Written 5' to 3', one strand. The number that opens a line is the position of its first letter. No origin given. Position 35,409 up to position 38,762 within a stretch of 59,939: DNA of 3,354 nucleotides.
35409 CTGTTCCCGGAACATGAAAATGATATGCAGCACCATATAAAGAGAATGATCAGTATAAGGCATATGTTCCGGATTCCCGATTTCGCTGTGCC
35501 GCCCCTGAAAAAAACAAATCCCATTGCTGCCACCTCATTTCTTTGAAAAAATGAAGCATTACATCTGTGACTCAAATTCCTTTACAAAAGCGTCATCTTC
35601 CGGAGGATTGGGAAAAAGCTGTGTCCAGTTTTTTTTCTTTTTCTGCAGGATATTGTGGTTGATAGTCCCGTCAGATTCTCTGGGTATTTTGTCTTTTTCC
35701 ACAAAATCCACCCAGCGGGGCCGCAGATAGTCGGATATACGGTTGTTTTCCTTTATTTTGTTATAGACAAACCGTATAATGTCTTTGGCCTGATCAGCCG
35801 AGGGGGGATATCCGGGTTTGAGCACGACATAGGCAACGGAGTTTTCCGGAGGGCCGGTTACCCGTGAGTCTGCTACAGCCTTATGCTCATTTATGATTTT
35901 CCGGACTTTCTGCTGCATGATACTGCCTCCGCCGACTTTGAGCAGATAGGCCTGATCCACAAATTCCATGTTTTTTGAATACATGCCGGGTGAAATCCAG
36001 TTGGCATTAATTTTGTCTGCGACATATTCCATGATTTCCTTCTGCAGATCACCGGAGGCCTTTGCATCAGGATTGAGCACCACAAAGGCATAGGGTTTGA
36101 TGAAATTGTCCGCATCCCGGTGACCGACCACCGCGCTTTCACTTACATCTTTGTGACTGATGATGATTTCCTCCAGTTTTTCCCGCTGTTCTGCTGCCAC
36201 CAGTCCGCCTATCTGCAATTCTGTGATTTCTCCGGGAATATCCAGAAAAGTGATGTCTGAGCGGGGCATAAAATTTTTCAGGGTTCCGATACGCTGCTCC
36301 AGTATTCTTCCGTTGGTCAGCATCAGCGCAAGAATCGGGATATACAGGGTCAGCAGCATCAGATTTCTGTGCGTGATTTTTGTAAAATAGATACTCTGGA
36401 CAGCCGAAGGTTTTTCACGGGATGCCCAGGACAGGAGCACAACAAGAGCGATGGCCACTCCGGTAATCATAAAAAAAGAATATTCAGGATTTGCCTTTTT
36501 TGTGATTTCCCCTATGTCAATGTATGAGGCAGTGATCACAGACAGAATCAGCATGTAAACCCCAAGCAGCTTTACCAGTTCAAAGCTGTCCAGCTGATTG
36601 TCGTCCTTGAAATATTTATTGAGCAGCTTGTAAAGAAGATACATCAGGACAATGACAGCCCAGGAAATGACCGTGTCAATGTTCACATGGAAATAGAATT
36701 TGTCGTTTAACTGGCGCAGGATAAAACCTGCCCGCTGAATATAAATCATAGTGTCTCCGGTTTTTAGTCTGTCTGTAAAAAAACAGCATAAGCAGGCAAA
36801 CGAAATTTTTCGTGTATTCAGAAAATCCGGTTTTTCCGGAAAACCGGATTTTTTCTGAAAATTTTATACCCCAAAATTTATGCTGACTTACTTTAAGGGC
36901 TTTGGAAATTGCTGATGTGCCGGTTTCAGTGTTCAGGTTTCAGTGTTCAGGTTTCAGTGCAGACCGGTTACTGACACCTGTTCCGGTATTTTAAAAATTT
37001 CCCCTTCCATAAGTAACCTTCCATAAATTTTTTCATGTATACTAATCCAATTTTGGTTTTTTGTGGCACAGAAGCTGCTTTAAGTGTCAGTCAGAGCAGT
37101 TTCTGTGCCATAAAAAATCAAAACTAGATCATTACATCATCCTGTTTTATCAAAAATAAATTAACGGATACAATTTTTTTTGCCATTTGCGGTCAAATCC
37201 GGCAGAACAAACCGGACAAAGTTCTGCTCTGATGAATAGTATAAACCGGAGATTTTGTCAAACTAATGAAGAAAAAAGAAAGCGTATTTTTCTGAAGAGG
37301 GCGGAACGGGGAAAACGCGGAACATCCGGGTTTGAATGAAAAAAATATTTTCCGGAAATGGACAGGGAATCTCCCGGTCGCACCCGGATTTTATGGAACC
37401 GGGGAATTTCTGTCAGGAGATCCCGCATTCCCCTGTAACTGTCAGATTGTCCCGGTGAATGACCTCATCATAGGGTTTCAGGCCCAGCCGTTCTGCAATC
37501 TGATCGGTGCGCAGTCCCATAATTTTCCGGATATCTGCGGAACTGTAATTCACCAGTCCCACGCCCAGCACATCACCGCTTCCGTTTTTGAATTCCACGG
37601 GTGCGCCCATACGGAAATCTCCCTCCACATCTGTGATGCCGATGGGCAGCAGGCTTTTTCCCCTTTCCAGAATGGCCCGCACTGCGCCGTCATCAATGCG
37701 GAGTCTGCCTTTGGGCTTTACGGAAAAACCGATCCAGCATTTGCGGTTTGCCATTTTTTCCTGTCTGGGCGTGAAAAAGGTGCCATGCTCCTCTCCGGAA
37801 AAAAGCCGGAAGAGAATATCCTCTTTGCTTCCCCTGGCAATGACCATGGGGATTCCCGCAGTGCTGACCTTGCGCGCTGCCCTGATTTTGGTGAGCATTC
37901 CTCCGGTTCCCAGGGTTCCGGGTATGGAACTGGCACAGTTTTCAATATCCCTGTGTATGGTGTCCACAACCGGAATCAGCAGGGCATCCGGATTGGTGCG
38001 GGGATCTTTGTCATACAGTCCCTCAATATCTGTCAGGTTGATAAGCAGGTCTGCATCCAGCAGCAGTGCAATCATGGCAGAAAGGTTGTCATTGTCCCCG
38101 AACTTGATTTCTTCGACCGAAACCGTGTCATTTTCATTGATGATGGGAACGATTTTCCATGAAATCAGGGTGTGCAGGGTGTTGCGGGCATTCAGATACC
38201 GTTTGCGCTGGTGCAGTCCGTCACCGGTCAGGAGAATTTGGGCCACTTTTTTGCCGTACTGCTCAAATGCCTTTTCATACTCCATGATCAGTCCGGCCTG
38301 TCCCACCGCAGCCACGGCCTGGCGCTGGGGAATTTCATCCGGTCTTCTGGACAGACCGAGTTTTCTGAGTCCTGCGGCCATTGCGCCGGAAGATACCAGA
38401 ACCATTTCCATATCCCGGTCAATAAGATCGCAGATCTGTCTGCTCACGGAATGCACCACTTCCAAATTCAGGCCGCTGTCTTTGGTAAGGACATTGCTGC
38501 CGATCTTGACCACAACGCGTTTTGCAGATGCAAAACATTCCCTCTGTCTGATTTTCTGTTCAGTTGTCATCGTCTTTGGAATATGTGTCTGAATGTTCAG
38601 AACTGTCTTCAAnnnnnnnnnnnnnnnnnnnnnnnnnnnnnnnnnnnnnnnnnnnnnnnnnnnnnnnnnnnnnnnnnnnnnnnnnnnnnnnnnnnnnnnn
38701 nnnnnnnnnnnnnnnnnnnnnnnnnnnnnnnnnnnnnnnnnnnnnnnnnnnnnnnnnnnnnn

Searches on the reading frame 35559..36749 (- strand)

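Call 24: search_protein_families(library=pfam, proteins=[window:35559-36749:-], max_evalue=0.00001)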
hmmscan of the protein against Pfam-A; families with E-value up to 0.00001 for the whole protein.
window:35559-36749:- (396 aa): 1 family
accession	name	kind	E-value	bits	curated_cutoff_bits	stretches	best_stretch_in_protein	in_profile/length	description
PF13193.12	AMP-binding_C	-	2.1e-18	67.4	24.5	1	191-249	1-56/76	AMP-binding enzyme C-terminal domain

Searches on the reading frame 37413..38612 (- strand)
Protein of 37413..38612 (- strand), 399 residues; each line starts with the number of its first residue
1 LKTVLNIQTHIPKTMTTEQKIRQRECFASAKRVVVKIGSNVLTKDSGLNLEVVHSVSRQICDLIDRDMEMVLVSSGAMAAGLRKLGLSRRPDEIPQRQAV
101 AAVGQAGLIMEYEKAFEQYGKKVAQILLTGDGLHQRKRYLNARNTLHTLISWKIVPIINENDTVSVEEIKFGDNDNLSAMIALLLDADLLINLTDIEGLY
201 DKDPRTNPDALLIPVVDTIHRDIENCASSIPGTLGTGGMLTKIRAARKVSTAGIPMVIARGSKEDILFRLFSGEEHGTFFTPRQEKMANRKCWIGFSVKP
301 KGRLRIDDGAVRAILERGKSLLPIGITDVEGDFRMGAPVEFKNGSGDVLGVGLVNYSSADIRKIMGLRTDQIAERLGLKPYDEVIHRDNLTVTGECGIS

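Call 25: search_protein_families(library=pfam, proteins=[window:37413-38612:-], max_evalue=0.00001)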
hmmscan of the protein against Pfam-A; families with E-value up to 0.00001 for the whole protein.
window:37413-38612:- (399 aa): 2 families
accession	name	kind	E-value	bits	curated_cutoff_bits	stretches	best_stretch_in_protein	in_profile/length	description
PF00696.33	AA_kinase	-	6.3e-49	167.2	24.9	1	31-259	1-233/234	Amino acid kinase family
PF01472.26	PUA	-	8.6e-20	70.9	24.8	1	302-373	1-71/74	PUA domain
